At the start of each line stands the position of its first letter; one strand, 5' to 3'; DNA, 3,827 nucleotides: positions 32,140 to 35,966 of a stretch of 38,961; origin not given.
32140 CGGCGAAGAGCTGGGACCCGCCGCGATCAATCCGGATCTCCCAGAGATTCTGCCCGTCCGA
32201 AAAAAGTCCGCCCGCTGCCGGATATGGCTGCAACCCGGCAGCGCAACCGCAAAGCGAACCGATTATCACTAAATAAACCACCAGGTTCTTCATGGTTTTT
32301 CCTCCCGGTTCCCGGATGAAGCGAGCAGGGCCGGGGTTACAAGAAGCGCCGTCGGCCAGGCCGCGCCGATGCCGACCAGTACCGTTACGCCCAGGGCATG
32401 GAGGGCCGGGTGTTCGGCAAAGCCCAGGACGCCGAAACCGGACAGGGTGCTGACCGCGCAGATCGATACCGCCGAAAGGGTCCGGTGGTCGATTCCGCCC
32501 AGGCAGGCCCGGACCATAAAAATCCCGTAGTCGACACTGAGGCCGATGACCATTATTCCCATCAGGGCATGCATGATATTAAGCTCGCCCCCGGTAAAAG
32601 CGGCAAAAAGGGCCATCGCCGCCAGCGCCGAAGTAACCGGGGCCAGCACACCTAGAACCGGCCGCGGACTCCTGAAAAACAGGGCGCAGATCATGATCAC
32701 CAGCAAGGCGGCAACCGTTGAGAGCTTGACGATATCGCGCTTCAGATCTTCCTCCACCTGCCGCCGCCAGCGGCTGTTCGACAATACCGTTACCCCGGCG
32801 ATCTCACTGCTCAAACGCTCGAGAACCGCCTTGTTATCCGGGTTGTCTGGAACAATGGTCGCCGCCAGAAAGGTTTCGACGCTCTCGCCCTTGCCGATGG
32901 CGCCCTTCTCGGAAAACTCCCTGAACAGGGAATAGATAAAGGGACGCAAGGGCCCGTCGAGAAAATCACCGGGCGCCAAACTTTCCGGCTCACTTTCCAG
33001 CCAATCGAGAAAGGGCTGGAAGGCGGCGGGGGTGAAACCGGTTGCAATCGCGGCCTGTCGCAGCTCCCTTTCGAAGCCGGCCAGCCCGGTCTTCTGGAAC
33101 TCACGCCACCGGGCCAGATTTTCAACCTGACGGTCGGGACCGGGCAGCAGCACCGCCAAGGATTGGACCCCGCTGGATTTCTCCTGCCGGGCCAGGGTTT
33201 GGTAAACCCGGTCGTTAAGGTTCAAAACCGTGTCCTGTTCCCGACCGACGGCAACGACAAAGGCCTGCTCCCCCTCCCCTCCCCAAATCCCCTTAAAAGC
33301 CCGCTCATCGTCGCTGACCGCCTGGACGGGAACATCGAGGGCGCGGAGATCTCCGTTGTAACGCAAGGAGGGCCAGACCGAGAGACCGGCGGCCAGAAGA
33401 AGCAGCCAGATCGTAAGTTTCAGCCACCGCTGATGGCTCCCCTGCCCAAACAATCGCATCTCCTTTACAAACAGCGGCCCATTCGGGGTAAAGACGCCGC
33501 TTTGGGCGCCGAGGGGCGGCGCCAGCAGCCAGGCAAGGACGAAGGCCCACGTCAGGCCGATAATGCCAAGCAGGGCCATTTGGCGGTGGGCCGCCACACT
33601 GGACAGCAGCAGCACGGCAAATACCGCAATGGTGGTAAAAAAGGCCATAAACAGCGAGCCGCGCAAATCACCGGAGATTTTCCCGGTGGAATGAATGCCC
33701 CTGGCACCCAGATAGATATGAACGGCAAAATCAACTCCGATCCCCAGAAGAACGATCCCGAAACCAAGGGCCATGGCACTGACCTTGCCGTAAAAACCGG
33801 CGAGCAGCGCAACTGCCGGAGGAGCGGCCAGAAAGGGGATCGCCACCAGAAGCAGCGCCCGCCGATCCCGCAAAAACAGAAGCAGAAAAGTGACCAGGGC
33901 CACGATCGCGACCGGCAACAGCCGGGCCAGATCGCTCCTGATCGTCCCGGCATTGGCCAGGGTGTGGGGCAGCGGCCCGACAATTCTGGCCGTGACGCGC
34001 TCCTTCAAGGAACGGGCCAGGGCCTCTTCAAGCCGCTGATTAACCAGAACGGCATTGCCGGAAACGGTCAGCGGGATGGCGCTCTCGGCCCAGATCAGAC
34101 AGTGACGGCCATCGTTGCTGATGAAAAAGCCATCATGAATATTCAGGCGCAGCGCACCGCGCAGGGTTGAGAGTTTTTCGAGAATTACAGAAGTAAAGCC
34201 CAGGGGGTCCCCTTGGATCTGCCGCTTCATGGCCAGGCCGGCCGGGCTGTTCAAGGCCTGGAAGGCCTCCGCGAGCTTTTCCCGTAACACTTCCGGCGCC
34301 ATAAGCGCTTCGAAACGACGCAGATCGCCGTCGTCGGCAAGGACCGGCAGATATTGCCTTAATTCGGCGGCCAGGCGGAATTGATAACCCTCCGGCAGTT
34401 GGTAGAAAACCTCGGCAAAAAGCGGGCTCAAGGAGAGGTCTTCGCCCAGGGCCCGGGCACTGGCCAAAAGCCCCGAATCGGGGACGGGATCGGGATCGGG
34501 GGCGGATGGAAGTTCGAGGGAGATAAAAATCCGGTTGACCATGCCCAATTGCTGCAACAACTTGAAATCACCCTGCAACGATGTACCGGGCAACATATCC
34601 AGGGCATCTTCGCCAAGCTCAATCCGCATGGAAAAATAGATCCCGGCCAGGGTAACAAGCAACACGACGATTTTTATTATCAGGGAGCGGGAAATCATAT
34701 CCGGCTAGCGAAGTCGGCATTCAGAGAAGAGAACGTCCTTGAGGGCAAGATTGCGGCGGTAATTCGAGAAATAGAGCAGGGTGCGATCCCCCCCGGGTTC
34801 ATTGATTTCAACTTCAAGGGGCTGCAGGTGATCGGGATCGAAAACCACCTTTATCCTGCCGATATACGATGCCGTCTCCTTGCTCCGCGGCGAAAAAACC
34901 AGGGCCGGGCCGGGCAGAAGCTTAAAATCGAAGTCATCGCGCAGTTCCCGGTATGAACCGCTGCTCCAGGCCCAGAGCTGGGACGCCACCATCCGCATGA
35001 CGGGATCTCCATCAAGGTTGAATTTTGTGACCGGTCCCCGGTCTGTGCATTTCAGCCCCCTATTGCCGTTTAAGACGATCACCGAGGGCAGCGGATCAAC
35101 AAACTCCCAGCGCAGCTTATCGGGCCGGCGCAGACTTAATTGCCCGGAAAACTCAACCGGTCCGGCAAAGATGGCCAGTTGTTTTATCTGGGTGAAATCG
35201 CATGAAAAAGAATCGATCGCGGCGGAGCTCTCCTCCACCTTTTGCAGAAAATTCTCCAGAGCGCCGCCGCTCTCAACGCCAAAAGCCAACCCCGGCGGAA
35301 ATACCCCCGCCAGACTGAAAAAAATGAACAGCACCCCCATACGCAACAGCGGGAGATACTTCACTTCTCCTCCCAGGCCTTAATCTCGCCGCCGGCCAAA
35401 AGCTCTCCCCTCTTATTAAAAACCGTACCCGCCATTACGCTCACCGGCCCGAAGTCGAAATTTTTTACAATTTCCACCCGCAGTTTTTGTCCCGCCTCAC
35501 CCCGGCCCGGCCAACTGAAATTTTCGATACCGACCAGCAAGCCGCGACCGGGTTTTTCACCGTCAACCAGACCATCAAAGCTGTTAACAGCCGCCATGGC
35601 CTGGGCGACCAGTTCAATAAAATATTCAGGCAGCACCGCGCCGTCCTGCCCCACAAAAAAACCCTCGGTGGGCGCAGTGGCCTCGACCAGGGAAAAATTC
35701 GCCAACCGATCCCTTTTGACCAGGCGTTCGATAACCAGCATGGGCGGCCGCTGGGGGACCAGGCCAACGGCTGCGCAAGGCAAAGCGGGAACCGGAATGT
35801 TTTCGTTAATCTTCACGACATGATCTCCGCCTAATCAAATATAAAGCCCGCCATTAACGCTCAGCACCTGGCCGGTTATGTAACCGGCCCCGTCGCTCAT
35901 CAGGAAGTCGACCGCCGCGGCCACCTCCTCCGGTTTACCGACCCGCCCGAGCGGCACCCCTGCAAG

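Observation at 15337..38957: Convergent ~23.5 kb aryl-polyene-like lipid cluster elaborated with three radical SAM enzymes, a CrtI-like flavoenzyme, an ABC-2 exporter and two envelope proteins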

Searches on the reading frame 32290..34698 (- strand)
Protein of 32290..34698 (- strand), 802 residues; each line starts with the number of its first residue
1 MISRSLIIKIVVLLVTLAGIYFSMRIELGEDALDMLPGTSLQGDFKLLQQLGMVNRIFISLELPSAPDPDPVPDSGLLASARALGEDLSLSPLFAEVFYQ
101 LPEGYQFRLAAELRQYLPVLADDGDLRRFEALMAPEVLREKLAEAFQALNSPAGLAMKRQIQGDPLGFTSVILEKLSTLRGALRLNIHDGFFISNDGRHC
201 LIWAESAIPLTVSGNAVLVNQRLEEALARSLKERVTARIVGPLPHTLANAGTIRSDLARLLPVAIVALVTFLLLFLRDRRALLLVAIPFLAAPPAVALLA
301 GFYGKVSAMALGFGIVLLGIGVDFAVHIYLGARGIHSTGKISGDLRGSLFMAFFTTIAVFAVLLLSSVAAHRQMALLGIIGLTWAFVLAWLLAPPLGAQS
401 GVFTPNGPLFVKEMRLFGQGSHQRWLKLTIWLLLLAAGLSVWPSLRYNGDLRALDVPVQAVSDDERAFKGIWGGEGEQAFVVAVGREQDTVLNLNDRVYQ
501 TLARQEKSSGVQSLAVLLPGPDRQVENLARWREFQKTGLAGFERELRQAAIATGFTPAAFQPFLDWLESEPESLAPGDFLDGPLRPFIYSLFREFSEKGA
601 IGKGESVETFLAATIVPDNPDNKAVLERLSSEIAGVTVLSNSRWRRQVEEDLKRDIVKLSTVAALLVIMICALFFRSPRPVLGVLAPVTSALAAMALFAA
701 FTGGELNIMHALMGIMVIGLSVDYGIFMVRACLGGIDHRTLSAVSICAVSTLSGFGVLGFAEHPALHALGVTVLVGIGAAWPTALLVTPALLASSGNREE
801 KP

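Call 5: search_protein_families(library=pfam, proteins=[window:32290-34698:-], max_evalue=0.01)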
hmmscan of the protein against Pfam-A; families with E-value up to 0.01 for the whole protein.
window:32290-34698:- (802 aa): 2 families
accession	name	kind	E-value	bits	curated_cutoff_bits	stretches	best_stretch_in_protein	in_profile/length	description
PF03176.21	MMPL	-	0.00062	19.3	20.5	1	647-798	136-305/333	MMPL family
PF00873.25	ACR_tran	-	0.0052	15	28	1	649-731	857-939/1021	AcrB/AcrD/AcrF family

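Call 7: search_protein_families(library=ncbifam, proteins=[window:32290-34698:-], max_evalue=0.001)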
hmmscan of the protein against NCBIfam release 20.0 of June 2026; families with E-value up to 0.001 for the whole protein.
window:32290-34698:- (802 aa): 4 families
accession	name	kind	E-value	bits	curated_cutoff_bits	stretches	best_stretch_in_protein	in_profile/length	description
TIGR00921.1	2A067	subfamily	1.6e-15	56.2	351.9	2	636-729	563-656/733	hydrophobe/amphiphile efflux-3 (HAE3) family transporter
TIGR03480.1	HpnN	hypoth_equivalog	8.5e-15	53.8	751.85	2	141-396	600-855/862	hopanoid biosynthesis associated RND transporter like protein HpnN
TIGR00833.1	actII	subfamily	3.1e-10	39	874.7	1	621-730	716-826/910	MMPL family RND transporter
NF033617.1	RND_permease_2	subfamily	0.00052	18.1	1250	1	655-729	331-405/1009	multidrug efflux RND transporter permease subunit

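Call 48: find_related_loci(query=window:32290-34695:-, collection=metagenome_contigs, flank=10000)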
Query window:32290-34695:- (801 aa) in metagenome_contigs; peptide patterns used: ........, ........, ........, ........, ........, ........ (x = any residue, [..] = any of these).
82 stretches matched a pattern; 3 encode a relative of the query (tblastn E <= 1e-3); 3 distinct loci.
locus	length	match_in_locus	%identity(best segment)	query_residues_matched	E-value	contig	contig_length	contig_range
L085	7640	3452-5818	70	1-791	0e+0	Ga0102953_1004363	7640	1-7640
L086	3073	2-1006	70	459-795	2e-150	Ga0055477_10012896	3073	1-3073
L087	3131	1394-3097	43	10-592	2e-142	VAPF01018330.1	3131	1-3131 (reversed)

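Call 49: find_homologous_proteins(query=window:32290-34695:-, max_evalue=1e-30)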
Query window:32290-34695:- (801 aa): 100 proteins with E <= 1e-30 among 8000 candidates.
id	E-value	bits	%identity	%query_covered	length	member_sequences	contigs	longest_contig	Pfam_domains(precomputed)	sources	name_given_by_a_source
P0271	0.0e+0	1738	100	100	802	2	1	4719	-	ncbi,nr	ncbi:MAG: hypothetical protein RQ753_07360 [Desulfurivibrionaceae bacterium]|nr:hypothetical protein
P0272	0.0e+0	1268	75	100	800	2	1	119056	-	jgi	jgi:hypothetical protein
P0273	0.0e+0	1228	73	100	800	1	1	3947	PF03176.22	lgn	-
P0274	0.0e+0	1184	70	99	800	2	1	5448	-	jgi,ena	-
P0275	0.0e+0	1120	66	99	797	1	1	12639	-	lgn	-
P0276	0.0e+0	1114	67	99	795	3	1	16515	-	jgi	jgi:hypothetical protein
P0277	0.0e+0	1111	66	100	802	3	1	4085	-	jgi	jgi:hypothetical protein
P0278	0.0e+0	1107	66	100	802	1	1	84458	PF03176.22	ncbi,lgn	ncbi:MAG: MMPL family transporter [Thermodesulfobacteriota bacterium]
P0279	0.0e+0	1095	66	99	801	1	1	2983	-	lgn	-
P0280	0.0e+0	1089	65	100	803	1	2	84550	-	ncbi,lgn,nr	ncbi:MAG: hypothetical protein KKB30_02810 [Proteobacteria bacterium]|nr:hypothetical protein [Pseud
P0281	0.0e+0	1066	64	99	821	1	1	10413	PF03176.22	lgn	-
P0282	0.0e+0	1062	65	100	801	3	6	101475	-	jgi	jgi:hypothetical protein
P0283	0.0e+0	1059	64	99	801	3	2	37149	PF03176.22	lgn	-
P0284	0.0e+0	1046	64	100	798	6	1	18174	-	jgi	jgi:hypothetical protein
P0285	3.1e-298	1009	59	99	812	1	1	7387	PF03176.22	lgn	-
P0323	8.5e-192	657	46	99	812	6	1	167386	-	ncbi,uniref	ncbi:MMPL family transporter [Desulfurivibrio sp. D14AmB]|uniref:MMPL family transporter n=1 Tax=Des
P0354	1.1e-173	597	42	99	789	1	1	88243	PF03176.22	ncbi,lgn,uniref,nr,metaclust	ncbi:MMPL family transporter [Desulforhopalus singaporensis]|uniref:Membrane transport protein MMPL 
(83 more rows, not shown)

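Call 50: find_encoding_contigs(protein=P0272, flank=10000, max_places=1)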
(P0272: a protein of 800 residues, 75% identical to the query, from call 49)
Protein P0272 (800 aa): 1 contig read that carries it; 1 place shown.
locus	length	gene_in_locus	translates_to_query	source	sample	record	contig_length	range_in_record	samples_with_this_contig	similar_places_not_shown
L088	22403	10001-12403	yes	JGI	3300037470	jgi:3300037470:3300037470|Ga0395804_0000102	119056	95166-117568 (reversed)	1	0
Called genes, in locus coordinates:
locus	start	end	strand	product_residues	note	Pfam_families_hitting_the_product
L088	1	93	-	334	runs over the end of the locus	-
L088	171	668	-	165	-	PF13698:DUF4156, PF09851:SHOCT (weak)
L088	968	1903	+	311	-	PF01797:Y1_Tnp, PF08299:Bac_DnaA_C (weak)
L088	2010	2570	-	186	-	PF15919:HicB_lk_antitox, PF15970:HicB-like_2, PF07878:RHH_5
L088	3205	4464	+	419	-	PF00109:ketoacyl-synt, PF00108:Thiolase_N (weak), PF02801:Ketoacyl-synt_C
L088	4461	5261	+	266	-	PF00109:ketoacyl-synt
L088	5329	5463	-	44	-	-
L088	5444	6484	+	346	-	-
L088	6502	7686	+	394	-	PF03783:CsgG, PF17680:FlgO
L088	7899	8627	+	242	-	PF00106:adh_short, PF08659:KR, PF13561:adh_short_C2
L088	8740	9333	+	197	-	PF22817:ApeP-like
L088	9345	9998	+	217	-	PF03548:LolA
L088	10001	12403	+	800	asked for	-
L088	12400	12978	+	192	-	-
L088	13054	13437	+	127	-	PF07977:FabA (weak), PF22818:ApeI-like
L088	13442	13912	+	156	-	PF13279:4HBT_2, PF03061:4HBT (weak)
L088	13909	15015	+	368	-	PF00109:ketoacyl-synt, PF02801:Ketoacyl-synt_C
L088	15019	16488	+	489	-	PF02310:B12-binding, PF04055:Radical_SAM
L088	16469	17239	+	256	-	PF00005:ABC_tran, PF13304:AAA_21 (faint)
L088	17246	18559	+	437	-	PF12679:ABC2_membrane_2, PF12698:ABC2_membrane_3, PF01061:ABC2_membrane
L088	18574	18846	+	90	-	-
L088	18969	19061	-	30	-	-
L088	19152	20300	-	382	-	PF08541:ACP_syn_III_C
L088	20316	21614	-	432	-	PF02310:B12-binding, PF04055:Radical_SAM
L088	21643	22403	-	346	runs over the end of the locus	PF04055:Radical_SAM, PF13186:SPASM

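Call 51: find_encoding_contigs(protein=P0323, flank=10000, max_places=1)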
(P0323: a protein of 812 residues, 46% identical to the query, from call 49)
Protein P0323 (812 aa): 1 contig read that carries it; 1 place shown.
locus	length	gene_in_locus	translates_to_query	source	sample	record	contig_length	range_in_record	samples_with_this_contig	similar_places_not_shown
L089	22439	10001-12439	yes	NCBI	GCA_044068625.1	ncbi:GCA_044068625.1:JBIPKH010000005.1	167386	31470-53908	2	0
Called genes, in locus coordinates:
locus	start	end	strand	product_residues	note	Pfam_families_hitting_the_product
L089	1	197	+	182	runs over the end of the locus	-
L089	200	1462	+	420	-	-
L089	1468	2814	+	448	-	PF02310:B12-binding, PF04055:Radical_SAM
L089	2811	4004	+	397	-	PF00535:Glycos_transf_2, PF09835:DUF2062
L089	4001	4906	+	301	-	PF03279:Lip_A_acyltrans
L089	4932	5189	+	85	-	PF00550:PP-binding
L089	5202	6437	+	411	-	PF00109:ketoacyl-synt, PF02801:Ketoacyl-synt_C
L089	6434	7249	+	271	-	PF00109:ketoacyl-synt (weak), PF13723:Ketoacyl-synt_2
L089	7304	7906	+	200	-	-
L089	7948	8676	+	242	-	PF00106:adh_short, PF08659:KR, PF13561:adh_short_C2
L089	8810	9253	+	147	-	PF22817:ApeP-like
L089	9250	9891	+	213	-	PF03548:LolA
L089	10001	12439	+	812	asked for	-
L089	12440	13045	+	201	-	-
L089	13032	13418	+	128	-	PF07977:FabA, PF22818:ApeI-like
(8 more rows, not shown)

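Call 52: find_encoding_contigs(protein=P0354, flank=10000, max_places=1)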
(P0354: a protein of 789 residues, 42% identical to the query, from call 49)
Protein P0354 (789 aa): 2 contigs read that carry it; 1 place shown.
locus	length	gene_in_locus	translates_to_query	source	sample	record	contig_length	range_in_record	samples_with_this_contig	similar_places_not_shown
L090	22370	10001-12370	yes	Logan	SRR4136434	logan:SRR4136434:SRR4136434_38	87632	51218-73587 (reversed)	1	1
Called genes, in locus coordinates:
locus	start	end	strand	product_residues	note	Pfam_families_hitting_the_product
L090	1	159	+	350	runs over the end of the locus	PF04055:Radical_SAM, PF13186:SPASM (weak)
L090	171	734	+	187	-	-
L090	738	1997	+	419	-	PF02310:B12-binding (faint)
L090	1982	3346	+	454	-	PF02310:B12-binding, PF04055:Radical_SAM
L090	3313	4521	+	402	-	PF00535:Glycos_transf_2, PF09835:DUF2062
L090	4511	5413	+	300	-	PF03279:Lip_A_acyltrans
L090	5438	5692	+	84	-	PF00550:PP-binding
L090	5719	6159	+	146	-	-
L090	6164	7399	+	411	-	PF00109:ketoacyl-synt, PF02801:Ketoacyl-synt_C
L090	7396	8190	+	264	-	PF13723:Ketoacyl-synt_2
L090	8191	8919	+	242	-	PF00106:adh_short, PF08659:KR, PF23441:SDR (faint), PF13561:adh_short_C2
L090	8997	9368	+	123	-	PF22817:ApeP-like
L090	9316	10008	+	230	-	PF03548:LolA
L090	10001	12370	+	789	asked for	PF03176:MMPL (weak)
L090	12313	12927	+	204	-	-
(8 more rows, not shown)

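Call 64: search_protein_families(library=pfam, proteins=[L088:3205-4464:+, L088:4461-5261:+], max_evalue=0.1)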
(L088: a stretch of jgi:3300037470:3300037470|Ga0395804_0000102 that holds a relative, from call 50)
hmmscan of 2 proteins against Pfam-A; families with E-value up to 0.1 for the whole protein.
L088:3205-4464:+ (419 aa): 4 families
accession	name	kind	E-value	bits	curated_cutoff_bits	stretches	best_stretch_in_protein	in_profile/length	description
PF00109.32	ketoacyl-synt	-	2.8e-38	132.4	20.8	1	11-252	2-251/252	Beta-ketoacyl synthase, N-terminal domain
PF02801.28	Ketoacyl-synt_C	-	3.8e-26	91.9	20.8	1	262-372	2-116/119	Beta-ketoacyl synthase, C-terminal domain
PF00108.29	Thiolase_N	-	3e-09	37.1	26.4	1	165-213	73-121/260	Thiolase, N-terminal domain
PF08545.16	ACP_syn_III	-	0.00054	20.2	24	0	173-210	3-40/80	3-Oxoacyl-[acyl-carrier-protein (ACP)] synthase III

L088:4461-5261:+ (266 aa): 3 families
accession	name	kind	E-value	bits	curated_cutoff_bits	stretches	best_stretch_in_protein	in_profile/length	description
PF00109.32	ketoacyl-synt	-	6.7e-10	39.4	20.8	1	24-151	80-204/252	Beta-ketoacyl synthase, N-terminal domain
PF13723.12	Ketoacyl-synt_2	-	0.0004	20.5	25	1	68-183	61-167/223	Beta-ketoacyl synthase, N-terminal domain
PF08545.16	ACP_syn_III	-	0.002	18.4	24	1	124-183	10-65/80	3-Oxoacyl-[acyl-carrier-protein (ACP)] synthase III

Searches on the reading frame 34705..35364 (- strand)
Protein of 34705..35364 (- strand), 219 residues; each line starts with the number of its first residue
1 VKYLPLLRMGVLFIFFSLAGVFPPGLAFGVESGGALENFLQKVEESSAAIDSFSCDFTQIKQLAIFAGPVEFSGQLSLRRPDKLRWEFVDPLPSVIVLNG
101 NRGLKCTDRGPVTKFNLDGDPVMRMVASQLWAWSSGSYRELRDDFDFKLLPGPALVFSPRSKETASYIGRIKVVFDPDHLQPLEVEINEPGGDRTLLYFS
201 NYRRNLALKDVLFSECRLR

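Call 5: search_protein_families(library=pfam, proteins=[window:34705-35364:-], max_evalue=0.01)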
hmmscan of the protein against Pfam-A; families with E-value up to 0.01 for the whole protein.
window:34705-35364:- (219 aa): 1 family
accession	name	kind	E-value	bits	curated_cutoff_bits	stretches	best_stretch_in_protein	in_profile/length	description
PF03548.22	LolA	-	5.5e-17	62.4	23.6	1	50-214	3-163/165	Outer membrane lipoprotein carrier protein LolA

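Call 7: search_protein_families(library=ncbifam, proteins=[window:34705-35364:-], max_evalue=0.001)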
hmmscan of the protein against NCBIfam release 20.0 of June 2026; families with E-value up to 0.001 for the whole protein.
window:34705-35364:- (219 aa): 2 families
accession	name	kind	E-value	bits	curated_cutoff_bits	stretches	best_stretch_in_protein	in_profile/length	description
NF053544.1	LolA2_flexi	equivalog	2.6e-27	95.6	125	1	35-214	27-207/208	flexirubin biosynthesis/transport protein LolA2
TIGR00547.2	lolA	equivalog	5.2e-11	42.4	112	1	40-101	21-82/202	outer membrane lipoprotein periplasmic chaperone LolA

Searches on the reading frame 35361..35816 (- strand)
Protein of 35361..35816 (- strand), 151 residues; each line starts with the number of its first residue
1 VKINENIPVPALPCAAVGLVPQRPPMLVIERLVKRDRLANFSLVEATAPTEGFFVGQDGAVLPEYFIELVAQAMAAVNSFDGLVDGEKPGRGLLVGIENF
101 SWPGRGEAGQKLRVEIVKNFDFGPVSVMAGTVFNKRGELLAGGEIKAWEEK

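Call 5: search_protein_families(library=pfam, proteins=[window:35361-35816:-], max_evalue=0.01)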
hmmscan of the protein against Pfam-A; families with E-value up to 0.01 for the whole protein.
window:35361-35816:- (151 aa): 0 families

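Call 7: search_protein_families(library=ncbifam, proteins=[window:35361-35816:-], max_evalue=0.001)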
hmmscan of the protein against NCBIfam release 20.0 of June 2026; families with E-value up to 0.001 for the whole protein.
window:35361-35816:- (151 aa): 0 families

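Call 44: search_protein_families(library=ncbifam, proteins=[window:35361-35816:-], max_evalue=0.01)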
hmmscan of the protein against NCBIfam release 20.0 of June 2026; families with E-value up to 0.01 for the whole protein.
window:35361-35816:- (151 aa): 1 family
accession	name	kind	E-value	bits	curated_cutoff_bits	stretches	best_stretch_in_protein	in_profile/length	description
NF000582.1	PRK00006.1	equivalog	0.007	16.3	113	1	19-126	8-115/137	3-hydroxyacyl-ACP dehydratase FabZ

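Call 64: search_protein_families(library=pfam, proteins=[window:35361-35816:-], max_evalue=0.1)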
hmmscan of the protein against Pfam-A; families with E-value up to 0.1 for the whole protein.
window:35361-35816:- (151 aa): 1 family
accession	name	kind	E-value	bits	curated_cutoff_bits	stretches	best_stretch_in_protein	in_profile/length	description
PF22817.2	ApeP-like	-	0.025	14.6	27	1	19-100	10-92/158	ApeP dehydratase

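Call 80: search_solved_structures(query=window:35361-35813:-, max_evalue=1)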
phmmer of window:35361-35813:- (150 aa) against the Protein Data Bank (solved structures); distinct sequences matched with E-value up to 1: 6.
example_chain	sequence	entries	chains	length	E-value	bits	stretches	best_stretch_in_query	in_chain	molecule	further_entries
8ayc_A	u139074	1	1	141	0.061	16.6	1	18-76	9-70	Beta-hydroxyacyl-(Acyl-carrier-protein) dehydratase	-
8ayb_A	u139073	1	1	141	0.061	16.6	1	18-75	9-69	Beta-hydroxyacyl-(Acyl-carrier-protein) dehydratase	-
4h4g_A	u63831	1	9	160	0.066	16.5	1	17-114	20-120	(3R)-hydroxymyristoyl-[acyl-carrier-protein] dehydratase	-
7qv0_A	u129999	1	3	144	0.15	15.4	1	18-75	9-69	Beta-hydroxyacyl-(Acyl-carrier-protein) dehydratase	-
8ayi_A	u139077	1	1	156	0.18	15.1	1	18-75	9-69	Beta-hydroxyacyl-(Acyl-carrier-protein) dehydratase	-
8ayd_AA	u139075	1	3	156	0.19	15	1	17-116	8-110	3-hydroxyacyl-[acyl-carrier-protein] dehydratase FabZ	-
